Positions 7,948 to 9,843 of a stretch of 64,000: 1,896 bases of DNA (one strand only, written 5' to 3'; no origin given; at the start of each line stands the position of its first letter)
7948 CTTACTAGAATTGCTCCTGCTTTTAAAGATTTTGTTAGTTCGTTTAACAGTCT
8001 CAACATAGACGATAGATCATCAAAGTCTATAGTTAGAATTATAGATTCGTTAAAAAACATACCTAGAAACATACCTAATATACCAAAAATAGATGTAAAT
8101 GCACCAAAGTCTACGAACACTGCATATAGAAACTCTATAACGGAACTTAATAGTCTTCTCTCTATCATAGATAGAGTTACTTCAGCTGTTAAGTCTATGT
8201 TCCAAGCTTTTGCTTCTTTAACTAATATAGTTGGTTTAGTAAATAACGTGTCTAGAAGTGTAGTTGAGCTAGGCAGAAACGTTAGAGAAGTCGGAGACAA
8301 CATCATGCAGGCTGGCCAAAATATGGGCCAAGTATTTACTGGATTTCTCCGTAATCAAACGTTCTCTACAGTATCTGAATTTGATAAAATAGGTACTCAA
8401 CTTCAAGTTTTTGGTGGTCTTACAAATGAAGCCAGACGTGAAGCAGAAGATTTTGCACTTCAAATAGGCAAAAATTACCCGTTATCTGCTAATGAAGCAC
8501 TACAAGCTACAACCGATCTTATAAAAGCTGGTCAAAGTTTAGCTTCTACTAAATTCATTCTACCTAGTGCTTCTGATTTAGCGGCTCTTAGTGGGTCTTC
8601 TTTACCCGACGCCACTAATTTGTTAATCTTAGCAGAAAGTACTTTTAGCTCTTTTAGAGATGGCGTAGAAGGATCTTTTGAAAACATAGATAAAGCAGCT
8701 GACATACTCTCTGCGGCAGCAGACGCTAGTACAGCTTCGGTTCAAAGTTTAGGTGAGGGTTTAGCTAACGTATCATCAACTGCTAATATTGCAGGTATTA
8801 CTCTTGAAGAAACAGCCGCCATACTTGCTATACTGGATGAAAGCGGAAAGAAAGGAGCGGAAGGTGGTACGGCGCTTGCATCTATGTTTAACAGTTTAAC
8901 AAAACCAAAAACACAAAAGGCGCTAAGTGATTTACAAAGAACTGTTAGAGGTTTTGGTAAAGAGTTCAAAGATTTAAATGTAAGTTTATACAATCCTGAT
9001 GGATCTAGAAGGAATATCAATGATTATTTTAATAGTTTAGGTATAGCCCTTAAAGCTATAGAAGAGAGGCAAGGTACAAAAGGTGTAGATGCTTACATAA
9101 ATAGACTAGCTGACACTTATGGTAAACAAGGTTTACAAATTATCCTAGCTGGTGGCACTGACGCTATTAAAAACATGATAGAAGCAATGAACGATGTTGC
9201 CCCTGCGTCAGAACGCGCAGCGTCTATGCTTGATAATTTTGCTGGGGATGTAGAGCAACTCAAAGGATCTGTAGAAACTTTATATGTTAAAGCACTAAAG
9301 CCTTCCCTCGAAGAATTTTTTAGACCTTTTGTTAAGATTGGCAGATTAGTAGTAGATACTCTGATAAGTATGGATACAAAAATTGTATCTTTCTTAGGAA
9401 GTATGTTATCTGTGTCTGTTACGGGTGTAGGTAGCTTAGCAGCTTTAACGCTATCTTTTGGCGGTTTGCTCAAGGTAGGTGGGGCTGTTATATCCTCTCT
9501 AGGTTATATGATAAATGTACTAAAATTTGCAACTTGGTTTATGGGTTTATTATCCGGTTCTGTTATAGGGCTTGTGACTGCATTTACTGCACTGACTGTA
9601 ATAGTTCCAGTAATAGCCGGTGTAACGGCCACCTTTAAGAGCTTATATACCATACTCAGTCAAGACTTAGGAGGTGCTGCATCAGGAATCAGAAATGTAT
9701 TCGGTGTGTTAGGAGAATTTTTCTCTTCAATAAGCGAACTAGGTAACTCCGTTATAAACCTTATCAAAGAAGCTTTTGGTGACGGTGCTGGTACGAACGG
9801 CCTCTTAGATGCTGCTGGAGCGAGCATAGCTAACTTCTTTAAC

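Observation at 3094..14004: Exceptionally long (3636 aa) tape measure protein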

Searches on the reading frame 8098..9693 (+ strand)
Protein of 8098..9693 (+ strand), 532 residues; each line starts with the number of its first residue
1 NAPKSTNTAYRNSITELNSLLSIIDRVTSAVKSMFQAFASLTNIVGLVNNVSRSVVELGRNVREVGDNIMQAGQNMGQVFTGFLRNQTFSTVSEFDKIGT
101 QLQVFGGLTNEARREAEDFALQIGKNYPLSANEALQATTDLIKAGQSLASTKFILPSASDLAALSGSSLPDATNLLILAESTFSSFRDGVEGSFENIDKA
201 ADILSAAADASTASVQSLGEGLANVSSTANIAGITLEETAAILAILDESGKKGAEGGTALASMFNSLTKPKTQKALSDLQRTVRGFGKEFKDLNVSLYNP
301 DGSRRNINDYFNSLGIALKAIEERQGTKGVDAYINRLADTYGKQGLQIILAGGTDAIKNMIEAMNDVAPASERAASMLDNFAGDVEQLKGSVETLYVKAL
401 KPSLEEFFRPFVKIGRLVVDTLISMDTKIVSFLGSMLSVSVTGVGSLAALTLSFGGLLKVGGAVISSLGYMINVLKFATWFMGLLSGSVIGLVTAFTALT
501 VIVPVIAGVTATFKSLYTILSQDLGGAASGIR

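Call 105: predict_structure(alignment_id=A4)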
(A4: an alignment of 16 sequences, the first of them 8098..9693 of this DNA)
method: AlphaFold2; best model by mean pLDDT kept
length: 532 residues; sequences in the alignment: 16
mean_pLDDT: 66.1   pTM: 0.56
mean pLDDT of the five models: 66.1, 65.3, 63.1, 63.0, 61.1
residues with pLDDT >= 90: 121; 70-90: 154; 50-70: 42; < 50: 215
segments of 3 or more residues with pLDDT < 50: 1-59, 72-87, 189-192, 403-532
pLDDT, mean of each block of 10 residues (from residue 1): 35 38 45 42 38 44 49 41 43 77 81 87 81 87 82 88 87 88 65 70 94 93 93 90 95 95 90 91 87 83 86 91 90 90 90 88 92 81 65 61 45 40 43 37 32 40 38 37 33 31 40 45 36 27
secondary structure, 60 per line:
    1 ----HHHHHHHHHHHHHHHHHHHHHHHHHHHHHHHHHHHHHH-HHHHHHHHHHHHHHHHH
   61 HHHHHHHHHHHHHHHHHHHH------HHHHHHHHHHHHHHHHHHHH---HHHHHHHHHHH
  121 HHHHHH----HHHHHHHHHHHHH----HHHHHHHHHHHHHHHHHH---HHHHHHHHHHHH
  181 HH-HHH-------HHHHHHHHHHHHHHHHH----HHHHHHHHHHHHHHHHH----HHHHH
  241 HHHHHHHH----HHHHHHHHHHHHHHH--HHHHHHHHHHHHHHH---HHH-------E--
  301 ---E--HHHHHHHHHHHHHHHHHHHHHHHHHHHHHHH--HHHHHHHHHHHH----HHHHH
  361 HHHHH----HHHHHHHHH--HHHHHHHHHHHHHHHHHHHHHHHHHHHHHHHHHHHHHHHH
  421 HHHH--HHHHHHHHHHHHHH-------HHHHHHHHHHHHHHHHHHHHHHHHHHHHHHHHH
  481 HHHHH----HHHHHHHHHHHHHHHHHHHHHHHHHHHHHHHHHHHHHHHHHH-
elements in order: H5-42 H44-80 H87-106 H110-126 H131-143 H148-165 H169-182 H194-210 H215-231 H236-248 H253-267 H270-284 H307-337 H340-351 H356-365 H370-378 H381-424 H427-440 H448-485 H490-531
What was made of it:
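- On TP901-family phage tail tape measure protein (PF10145 / TIGR01760): The AlphaFold core has pLDDT 80-95 (call 105).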

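Call 108: fold_search(model_id=the predicted structure, library=pdb)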
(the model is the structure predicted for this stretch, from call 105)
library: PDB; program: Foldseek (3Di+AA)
matches with E <= 10: 408; with E <= 0.001: 0
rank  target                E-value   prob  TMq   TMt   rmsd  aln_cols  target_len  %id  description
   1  8c3w                  3.8e-02  0.92  0.13  0.28  17.1       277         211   16  Crystal structure of a computationally designed heme binding protein, dnHEM1 (released 2023-07-05)
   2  7uzq_K                1.3e-01  0.25  0.12  0.15  27.8       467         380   10  Local refinement of RhAG-RhCE-ANK1(AR1-5), from consensus refinement of all classes (released 2022-07-20)
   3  9gvf                  1.4e-01  0.51  0.10  0.21  18.0       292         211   15  Crystal structure of a computationally designed protein (released 2025-10-08)
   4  3ob6_B                1.9e-01  0.09  0.08  0.09  33.3       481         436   12  Structure of AdiC(N101A) in the open-to-out Arg+ bound conformation (released 2011-03-16)
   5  8s6p                  1.9e-01  0.44  0.11  0.21  18.5       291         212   16  Crystal structure of a computationally designed protein bound to a Ru-containing cofactor (released 2025-05-28)
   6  8zxk_C                2.1e-01  0.07  0.08  0.09  32.8       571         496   12  Cryo-EM structure of trimethylamine transporter TmaT binding with TMA (released 2024-11-06)
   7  4yxx                  2.2e-01  0.44  0.11  0.24  17.0       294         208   16  Computationally designed left-handed alpha/alpha toroid with 6 repeats (released 2015-12-16)
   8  8iwo_A                2.5e-01  0.09  0.09  0.06  28.8       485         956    9  The rice Na+/H+ antiporter SOS1 in an auto-inhibited state (released 2023-11-22)
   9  5yqz_R                2.9e-01  0.11  0.11  0.10  33.2       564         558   10  Structure of the glucagon receptor in complex with a glucagon analogue (released 2018-01-17)
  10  4ain_B                3.1e-01  0.06  0.09  0.09  33.7       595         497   13  Crystal structure of BetP with asymmetric protomers. (released 2012-06-06)
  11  2j68                  3.7e-01  0.06  0.07  0.06  31.3       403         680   11  Bacterial dynamin-like protein BDLP, GDP bound (released 2006-12-04)
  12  9i60_C                3.8e-01  0.06  0.08  0.09  35.0       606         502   14  Transient activated state of BetP (released 2026-02-18)
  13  2xq2_A                4.5e-01  0.08  0.10  0.10  36.0       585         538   11  Structure of the K294A mutant of vSGLT (released 2010-12-08)
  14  9f63                  4.5e-01  0.06  0.08  0.09  32.8       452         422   13  Crystal structure of Saccharomyces cerevisiae pH nine-sensitive protein 1 (PNS1) (released 2024-05-15)
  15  9h3c                  4.6e-01  0.47  0.13  0.27  18.6       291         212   14  De novo designed alpha helical toroidal protein with a Ru-cofactor (released 2025-10-22)
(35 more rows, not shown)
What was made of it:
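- Tried and rejected: The best hit was a designed alpha/alpha toroid at E 0.04 (call 108).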

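Call 111: fold_search(model_id=the predicted structure, library=viral)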
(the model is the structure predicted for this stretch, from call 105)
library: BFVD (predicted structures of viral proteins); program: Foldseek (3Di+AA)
matches with E <= 10: 792; with E <= 0.001: 169
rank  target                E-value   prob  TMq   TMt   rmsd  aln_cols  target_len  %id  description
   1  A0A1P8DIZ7            4.6e-18  1.00  0.56  0.24  12.4       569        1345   30  (no name in the UniProt tables at hand)
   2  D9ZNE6                2.9e-16  1.00  0.69  0.38   9.5       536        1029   20  (no name in the UniProt tables at hand)
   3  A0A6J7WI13            2.8e-15  1.00  0.55  0.29  13.4       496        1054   22  Phage tail tape measure protein [uncultured Caudovirales phage]
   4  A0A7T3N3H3            2.3e-14  1.00  0.55  0.23  20.3       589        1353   21  Tape measure protein [Arthrobacter phage Wollypog]
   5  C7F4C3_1              5.7e-14  1.00  0.54  0.32  21.8       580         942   18  (no name in the UniProt tables at hand)
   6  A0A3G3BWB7            1.1e-13  1.00  0.54  0.26  20.5       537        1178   20  Tail tape measure protein [Bacillus phage vB_BboS-125]
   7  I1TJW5                2.2e-13  1.00  0.50  0.37  22.6       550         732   14  (no name in the UniProt tables at hand)
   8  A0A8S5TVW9            3.6e-13  1.00  0.50  0.35  18.6       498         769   19  Minor tail protein [Siphoviridae sp. ctmxA102]
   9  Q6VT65                3.8e-13  1.00  0.54  0.50  19.4       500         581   18  (no name in the UniProt tables at hand)
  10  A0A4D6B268            4.4e-13  1.00  0.49  0.20  16.9       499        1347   19  (no name in the UniProt tables at hand)
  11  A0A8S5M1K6            4.8e-13  1.00  0.55  0.23   4.7       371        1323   24  Minor tail protein [Siphoviridae sp. ctX926]
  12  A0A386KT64            6.6e-13  1.00  0.60  0.35  12.9       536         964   18  Tail length tape-measure protein [Caulobacter phage Kronos]
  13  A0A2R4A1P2            7.7e-13  1.00  0.53  0.29  14.2       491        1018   21  (no name in the UniProt tables at hand)
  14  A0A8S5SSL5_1          8.4e-13  1.00  0.58  0.42  17.3       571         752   17  Minor tail protein [Siphoviridae sp. ctv838]
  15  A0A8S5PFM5            1.2e-12  1.00  0.52  0.31  22.9       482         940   21  Minor tail protein (Fragment) [Siphoviridae sp. ctSqu13]
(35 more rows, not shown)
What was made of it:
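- On TP901-family phage tail tape measure protein (PF10145 / TIGR01760): Foldseek finds 169 BFVD hits at E<=1e-3, and the named top hits are TMPs or minor tail proteins (call 111).
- The AlphaFold core model has pLDDT 80-95 (call 105) and matches 169 BFVD TMP models (call 111).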

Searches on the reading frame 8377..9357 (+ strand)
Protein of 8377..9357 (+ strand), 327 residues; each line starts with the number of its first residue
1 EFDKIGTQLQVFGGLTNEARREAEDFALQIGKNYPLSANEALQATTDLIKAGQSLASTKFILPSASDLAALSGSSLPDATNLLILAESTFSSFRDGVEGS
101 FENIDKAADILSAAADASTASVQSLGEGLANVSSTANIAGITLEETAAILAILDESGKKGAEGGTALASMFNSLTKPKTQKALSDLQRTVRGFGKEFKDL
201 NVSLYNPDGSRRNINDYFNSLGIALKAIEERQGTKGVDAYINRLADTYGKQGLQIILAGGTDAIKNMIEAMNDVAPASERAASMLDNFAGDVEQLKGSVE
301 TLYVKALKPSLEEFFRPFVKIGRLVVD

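Call 66: find_related_loci(query=A3, collection=viral_contigs, flank=10000)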
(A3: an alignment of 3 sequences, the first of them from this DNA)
Query A3 (327 aa) in viral_contigs; peptide patterns used: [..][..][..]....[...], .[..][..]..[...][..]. (x = any residue, [..] = any of these).
180 stretches matched a pattern; 2 encode a relative of the query (tblastn E <= 1e-3); 2 distinct loci.
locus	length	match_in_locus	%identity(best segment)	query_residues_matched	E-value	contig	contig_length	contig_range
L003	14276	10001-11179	54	2-327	3e-57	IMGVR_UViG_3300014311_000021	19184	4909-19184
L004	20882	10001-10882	33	1-320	1e-37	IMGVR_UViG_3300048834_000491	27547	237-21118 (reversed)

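Call 79: find_related_loci(query=A3, collection=genome_contigs, flank=10000)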
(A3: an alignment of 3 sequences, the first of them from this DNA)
Query A3 (327 aa) in genome_contigs; peptide patterns used: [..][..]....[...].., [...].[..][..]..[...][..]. (x = any residue, [..] = any of these).
348 stretches matched a pattern, but none encodes a relative of the query by tblastn (E <= 1e-3).
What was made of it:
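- Tried and rejected: The genome_contigs scan with the core alignment found no relative, and therefore no prophage or host clue (call 79).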

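Call 80: find_related_loci(query=A3, collection=metagenome_contigs, flank=10000)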
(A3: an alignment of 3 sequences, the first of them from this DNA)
Query A3 (327 aa) in metagenome_contigs; peptide patterns used: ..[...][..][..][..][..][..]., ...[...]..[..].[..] (x = any residue, [..] = any of these).
318 stretches matched a pattern; 3 encode a relative of the query (tblastn E <= 1e-3); 3 distinct loci.
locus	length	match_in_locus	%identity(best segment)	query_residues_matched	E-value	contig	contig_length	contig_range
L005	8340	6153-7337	33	2-327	1e-55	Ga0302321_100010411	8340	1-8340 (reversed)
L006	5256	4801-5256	57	2-152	1e-40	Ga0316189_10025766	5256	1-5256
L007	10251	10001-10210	43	2-71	5e-13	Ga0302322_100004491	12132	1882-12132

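Call 86: search_protein_families(library=phrogs, proteins=[L003:3222-4673:+, L003:5124-6629:+, L003:6755-7516:+, L003:7877-8458:+], max_evalue=0.001)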
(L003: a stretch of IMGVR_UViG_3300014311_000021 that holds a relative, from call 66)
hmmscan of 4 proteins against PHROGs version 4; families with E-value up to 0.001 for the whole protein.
L003:3222-4673:+ (484 aa): 0 families

L003:5124-6629:+ (502 aa): 1 family
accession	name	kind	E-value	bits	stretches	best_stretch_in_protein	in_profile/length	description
phrog_8700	-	unknown function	1.8e-09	37.5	2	226-413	175-363/453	-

L003:6755-7516:+ (254 aa): 0 families

L003:7877-8458:+ (194 aa): 0 families
